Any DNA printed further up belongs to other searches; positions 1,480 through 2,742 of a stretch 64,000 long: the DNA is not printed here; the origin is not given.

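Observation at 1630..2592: Repeat doublet inserted in-frame in a CDP-alcohol phosphatidyltransferase gene (RPE-like behaviour)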

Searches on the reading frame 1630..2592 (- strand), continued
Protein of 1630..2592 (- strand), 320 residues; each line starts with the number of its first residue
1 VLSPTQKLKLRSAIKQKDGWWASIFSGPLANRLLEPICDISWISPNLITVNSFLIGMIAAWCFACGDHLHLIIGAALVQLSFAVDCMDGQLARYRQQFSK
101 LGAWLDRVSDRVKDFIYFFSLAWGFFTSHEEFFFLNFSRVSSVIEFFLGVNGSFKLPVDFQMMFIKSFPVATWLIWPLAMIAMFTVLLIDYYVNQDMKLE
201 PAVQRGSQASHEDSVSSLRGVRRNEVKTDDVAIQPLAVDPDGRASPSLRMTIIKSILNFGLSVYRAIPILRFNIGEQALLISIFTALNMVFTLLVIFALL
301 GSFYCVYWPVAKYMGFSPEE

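Call 36: fold_search(model_id=the predicted structure, library=pdb)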
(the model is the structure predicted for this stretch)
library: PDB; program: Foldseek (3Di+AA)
matches with E <= 10: 61; with E <= 0.001: 7
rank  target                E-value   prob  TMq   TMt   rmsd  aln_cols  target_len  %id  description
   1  4o6n_A                4.4e-08  1.00  0.53  0.51   9.2       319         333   24  Structure of AF2299, a CDP-alcohol phosphotransferase (CDP-bound) (released 2014-05-14)
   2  4q7c_A                5.5e-08  1.00  0.54  0.52   9.1       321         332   24  Structure of AF2299, a CDP-alcohol phosphotransferase (released 2014-05-28)
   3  4o6m_B                6.0e-08  1.00  0.57  0.54   6.5       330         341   23  Structure of AF2299, a CDP-alcohol phosphotransferase (CMP-bound) (released 2014-05-14)
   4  4o6m_A                7.8e-08  1.00  0.53  0.52   9.2       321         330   24  Structure of AF2299, a CDP-alcohol phosphotransferase (CMP-bound) (released 2014-05-14)
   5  4mnd                  7.5e-05  1.00  0.51  0.40   9.5       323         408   16  Crystal structure of Archaeoglobus fulgidus IPCT-DIPPS bifunctional membrane protein (released 2014-07-02)
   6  5d92_A                5.1e-04  1.00  0.43  0.41  12.3       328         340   18  Structure of a phosphatidylinositolphosphate (PIP) synthase from Renibacterium Salmoninarum (released 2015-11-04)
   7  5d91                  5.9e-04  1.00  0.41  0.39  11.4       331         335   18  Structure of a phosphatidylinositolphosphate (PIP) synthase from Renibacterium Salmoninarum (released 2015-11-11)
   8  5d92_B                1.8e-03  1.00  0.45  0.42  11.6       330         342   17  Structure of a phosphatidylinositolphosphate (PIP) synthase from Renibacterium Salmoninarum (released 2015-11-04)
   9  5d92_C                1.8e-03  1.00  0.36  0.35  15.6       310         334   19  Structure of a phosphatidylinositolphosphate (PIP) synthase from Renibacterium Salmoninarum (released 2015-11-04)
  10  6wmv_C                2.9e-03  1.00  0.32  0.31   8.7       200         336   21  Structure of a phosphatidylinositol-phosphate synthase (PIPS) from Mycobacterium kansasii with evidence of substrate b (released 2020-05-27)
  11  6wm5_C                5.5e-03  1.00  0.32  0.31   8.6       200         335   21  Structure of a phosphatidylinositol-phosphate synthase (PIPS) from Mycobacterium kansasii (released 2020-05-27)
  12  6h5a_A                6.5e-03  1.00  0.32  0.47   5.9       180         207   20  Crystal structure of Mycobacterium tuberculosis phosphatidylinositol phosphate synthase (PgsA1) in complex with mangan (released 2019-05-15)
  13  6wm5_A                7.1e-03  1.00  0.31  0.30   7.7       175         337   20  Structure of a phosphatidylinositol-phosphate synthase (PIPS) from Mycobacterium kansasii (released 2020-05-27)
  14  6h59_A                8.1e-03  1.00  0.30  0.46   8.2       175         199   21  Crystal structure of Mycobacterium tuberculosis phosphatidylinositol phosphate synthase (PgsA1) with CDP-DAG bound (released 2019-05-15)
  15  6h5a_B                1.1e-02  1.00  0.32  0.47   5.7       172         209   20  Crystal structure of Mycobacterium tuberculosis phosphatidylinositol phosphate synthase (PgsA1) in complex with mangan (released 2019-05-15)
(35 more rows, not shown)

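Call 54: search_protein_families(library=pfam, proteins=[L003:1873-3057:-, L012:1640-2620:-, L026:6199-7053:+], max_evalue=0.00001)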
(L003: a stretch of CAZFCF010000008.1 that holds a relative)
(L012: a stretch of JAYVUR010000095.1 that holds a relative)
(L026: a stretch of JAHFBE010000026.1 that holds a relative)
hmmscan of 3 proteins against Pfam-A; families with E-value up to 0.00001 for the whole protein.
L003:1873-3057:- (395 aa): 0 families

L012:1640-2620:- (327 aa): 2 families
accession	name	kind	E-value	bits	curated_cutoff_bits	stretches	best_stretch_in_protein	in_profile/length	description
PF00288.32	GHMP_kinases_N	-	1.2e-15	58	22.3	1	80-166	1-87/87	GHMP kinases N terminal domain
PF08544.19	GHMP_kinases_C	-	5.8e-09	36.7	21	1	245-303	23-82/85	GHMP kinases C terminal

L026:6199-7053:+ (285 aa): 0 families

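Call 60: search_protein_families(library=ncbifam, proteins=[window:1630-2592:-], max_evalue=0.001)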
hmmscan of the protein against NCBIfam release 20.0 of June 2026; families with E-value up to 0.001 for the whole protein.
window:1630-2592:- (320 aa): 7 families
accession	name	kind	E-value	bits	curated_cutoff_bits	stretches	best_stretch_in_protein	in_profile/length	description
NF040950.1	archin_ph_syn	equivalog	2.2e-19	70.1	180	1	31-128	9-107/191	archaetidylinositol phosphate synthase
NF041135.1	IPPtranDIPPsyn_Thcocales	equivalog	1.3e-16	60.7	580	1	6-136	214-340/419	bifunctional L-myo-inositol-1-phosphate cytidylyltransferase/CDP-L-myo-inositol myo-inositolphosphotransferase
NF045883.1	PIPSynth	equivalog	1.1e-13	51.3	170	1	42-130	22-109/197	phosphatidylinositol phosphate synthase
NF052561.1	PIPSynBT1523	equivalog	8.2e-08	32.2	350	1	43-134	25-121/232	hypothetical protein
NF053678.1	ClpnSynClsA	equivalog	1.7e-05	25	240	1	45-113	6-72/180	cardiolipin synthase ClsA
TIGR00473.1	pssA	equivalog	0.00011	22.3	107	1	49-112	1-61/153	CDP-diacylglycerol--serine O-phosphatidyltransferase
TIGR00560.1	pgsA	equivalog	0.00034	21.2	109.1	1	45-121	4-83/183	CDP-diacylglycerol--glycerol-3-phosphate 3-phosphatidyltransferase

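Call 61: search_solved_structures(query=A1, max_evalue=0.001, show_alignments=1)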
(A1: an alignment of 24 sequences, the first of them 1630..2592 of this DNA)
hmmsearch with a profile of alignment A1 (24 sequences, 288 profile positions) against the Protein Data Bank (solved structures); distinct sequences matched with E-value up to 0.001: 9.
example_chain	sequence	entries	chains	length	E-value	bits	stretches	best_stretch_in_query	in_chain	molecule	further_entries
4o6m_A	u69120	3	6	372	7.3e-21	78.1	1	15-135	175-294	AF2299, a CDP-alcohol phosphotransferase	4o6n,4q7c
4mnd_A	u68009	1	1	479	4.8e-10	42.6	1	38-127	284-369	CTP L-myo-inositol-1-phosphate cytidylyltransferase/CDP-L-myo-inositol myo-inositolphospho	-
6h53_A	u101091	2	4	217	4.1e-07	32.9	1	41-123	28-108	CDP-diacylglycerol--inositol 3-phosphatidyltransferase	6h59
6h5a_A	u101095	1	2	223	4.4e-07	32.9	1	41-123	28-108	CDP-diacylglycerol--inositol 3-phosphatidyltransferase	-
6wm5_A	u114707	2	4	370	3.4e-06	29.9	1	41-122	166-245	AfCTD-Phosphatidylinositol-phosphate synthase (PIPS) fusion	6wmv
5d91_A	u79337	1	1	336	0.0001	25.1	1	41-131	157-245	AF2299 protein,Phosphatidylinositol synthase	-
5d92_D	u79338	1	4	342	0.00014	24.7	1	41-131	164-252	AF2299 protein,Phosphatidylinositol synthase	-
7b1k_A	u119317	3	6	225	0.00027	23.7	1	60-111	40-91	CDP-diacylglycerol--serine O-phosphatidyltransferase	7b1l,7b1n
7pow_A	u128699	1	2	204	0.00028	23.7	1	61-111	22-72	CDP-diacylglycerol--serine O-phosphatidyltransferase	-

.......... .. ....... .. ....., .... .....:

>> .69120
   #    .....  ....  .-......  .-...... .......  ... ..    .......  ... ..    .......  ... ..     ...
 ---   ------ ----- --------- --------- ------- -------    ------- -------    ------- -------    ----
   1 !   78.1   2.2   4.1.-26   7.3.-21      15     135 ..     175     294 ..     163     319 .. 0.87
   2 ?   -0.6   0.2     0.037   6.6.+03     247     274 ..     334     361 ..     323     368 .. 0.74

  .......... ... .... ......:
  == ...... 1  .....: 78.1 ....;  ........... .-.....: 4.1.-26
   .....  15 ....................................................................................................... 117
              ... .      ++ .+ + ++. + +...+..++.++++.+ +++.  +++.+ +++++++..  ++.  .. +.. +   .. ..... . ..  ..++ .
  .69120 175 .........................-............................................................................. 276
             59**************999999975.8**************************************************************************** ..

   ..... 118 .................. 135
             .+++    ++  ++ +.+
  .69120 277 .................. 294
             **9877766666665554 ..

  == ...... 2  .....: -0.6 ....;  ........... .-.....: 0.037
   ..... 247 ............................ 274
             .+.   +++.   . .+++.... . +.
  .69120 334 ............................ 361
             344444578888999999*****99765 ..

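Call 62: list_cluster_members(proteins=[P0001, P0003, P0006])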
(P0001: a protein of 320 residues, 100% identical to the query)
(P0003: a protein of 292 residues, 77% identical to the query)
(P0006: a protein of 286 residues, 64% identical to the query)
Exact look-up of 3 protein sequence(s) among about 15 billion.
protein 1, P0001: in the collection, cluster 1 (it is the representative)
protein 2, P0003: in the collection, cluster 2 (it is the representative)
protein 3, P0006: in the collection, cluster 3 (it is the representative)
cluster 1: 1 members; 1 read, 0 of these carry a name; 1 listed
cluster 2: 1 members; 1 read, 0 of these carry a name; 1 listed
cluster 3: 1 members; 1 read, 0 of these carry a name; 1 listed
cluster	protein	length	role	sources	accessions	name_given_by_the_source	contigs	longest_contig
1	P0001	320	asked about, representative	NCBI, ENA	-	-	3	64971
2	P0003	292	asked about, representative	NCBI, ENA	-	-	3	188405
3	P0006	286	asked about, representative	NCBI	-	-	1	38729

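Call 63: find_encoding_contigs(protein=P0001, flank=1000, max_places=3)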
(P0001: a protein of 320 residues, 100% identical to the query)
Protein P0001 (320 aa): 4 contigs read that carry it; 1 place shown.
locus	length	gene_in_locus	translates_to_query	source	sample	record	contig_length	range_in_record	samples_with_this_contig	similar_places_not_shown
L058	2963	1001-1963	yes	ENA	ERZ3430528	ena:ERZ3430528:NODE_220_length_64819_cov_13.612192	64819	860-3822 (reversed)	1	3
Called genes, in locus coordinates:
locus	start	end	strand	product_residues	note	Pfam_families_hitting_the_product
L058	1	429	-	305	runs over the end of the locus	PF00288:GHMP_kinases_N, PF08544:GHMP_kinases_C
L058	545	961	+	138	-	-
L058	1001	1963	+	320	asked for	PF01066:CDP-OH_P_transf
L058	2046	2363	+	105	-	PF12844:HTH_19 (weak), PF01381:HTH_3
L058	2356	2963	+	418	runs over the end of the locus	PF13657:Couple_hipA, PF07804:HipA_C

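Call 64: find_encoding_contigs(protein=P0003, flank=10000, max_places=2)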
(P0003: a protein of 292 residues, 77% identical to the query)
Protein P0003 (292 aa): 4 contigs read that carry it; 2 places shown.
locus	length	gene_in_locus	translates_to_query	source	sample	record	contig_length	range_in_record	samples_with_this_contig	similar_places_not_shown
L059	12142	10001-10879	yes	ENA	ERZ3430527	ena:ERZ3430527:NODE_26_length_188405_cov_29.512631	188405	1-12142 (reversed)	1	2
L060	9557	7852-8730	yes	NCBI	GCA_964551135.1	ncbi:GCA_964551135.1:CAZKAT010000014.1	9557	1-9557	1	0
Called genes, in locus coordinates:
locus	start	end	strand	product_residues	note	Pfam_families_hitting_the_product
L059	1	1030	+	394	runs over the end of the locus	PF13173:AAA_14, PF13635:DUF4143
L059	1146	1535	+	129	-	-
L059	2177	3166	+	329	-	-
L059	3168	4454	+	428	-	PF02636:Methyltransf_28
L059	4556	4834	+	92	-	-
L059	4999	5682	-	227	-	-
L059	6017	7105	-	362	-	PF01207:Dus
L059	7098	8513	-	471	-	PF00595:PDZ, PF13180:PDZ_2, PF17820:PDZ_6, PF03572:Peptidase_S41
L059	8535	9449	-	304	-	PF00288:GHMP_kinases_N, PF08544:GHMP_kinases_C (weak)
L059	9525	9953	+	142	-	-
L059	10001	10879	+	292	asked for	PF01066:CDP-OH_P_transf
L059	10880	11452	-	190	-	-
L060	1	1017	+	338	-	?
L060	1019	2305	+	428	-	PF02636:Methyltransf_28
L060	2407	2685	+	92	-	-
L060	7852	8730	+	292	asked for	PF01066:CDP-OH_P_transf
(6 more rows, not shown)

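Call 70: find_encoding_contigs(protein=P0044, flank=10000, max_places=1)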
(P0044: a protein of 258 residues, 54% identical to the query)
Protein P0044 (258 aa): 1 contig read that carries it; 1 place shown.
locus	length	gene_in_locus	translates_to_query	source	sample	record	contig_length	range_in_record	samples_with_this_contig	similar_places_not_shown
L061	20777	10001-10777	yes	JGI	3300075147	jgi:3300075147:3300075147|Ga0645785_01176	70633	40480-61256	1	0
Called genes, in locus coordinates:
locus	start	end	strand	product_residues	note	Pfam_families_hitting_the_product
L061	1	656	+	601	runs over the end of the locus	PF01368:DHH, PF02272:DHHA1, PF17768:RecJ_OB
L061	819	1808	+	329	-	PF00698:Acyl_transf_1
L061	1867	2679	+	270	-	PF03193:RsgA_GTPase (weak), PF01926:MMR_HSR1, PF02421:FeoB_N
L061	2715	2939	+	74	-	PF03840:SecG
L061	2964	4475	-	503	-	PF05787:PhoX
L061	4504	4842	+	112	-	PF11969:DcpS_C, PF01230:HIT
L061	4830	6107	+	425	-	PF08245:Mur_ligase_M, PF08353:MurT_C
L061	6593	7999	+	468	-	PF01609:DDE_Tnp_1 (weak)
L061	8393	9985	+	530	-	PF14104:DUF4277, PF01609:DDE_Tnp_1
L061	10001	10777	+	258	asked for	PF01066:CDP-OH_P_transf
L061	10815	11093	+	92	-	-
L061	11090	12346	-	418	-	-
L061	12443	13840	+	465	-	PF14104:DUF4277, PF01609:DDE_Tnp_1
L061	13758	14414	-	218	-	PF01613:Flavin_Reduct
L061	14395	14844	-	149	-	PF04134:DCC1-like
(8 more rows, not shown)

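Call 71: find_encoding_contigs(protein=P0048, flank=10000, max_places=1)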
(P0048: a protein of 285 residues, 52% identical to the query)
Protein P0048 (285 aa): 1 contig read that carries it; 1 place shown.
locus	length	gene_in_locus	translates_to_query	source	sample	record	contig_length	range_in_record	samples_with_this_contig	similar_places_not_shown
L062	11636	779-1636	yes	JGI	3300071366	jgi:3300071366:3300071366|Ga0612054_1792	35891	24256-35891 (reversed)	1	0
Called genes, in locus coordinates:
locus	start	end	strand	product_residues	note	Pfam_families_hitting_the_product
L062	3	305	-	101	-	?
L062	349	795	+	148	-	-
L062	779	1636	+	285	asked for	PF01066:CDP-OH_P_transf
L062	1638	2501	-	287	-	PF13847:Methyltransf_31 (weak)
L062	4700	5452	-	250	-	-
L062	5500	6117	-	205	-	-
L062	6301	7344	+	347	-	-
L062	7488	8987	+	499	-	-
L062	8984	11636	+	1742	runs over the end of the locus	-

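Call 72: find_encoding_contigs(protein=P0014, flank=5000, max_places=1)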
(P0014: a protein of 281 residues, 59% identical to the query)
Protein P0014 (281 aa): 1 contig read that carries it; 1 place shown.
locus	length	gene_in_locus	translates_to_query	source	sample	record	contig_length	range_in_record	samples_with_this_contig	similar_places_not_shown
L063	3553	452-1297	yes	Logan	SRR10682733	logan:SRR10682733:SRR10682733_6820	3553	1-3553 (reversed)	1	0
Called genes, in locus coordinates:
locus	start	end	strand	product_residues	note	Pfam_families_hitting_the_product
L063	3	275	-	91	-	?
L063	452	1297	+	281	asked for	PF01066:CDP-OH_P_transf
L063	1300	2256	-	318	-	-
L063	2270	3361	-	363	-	-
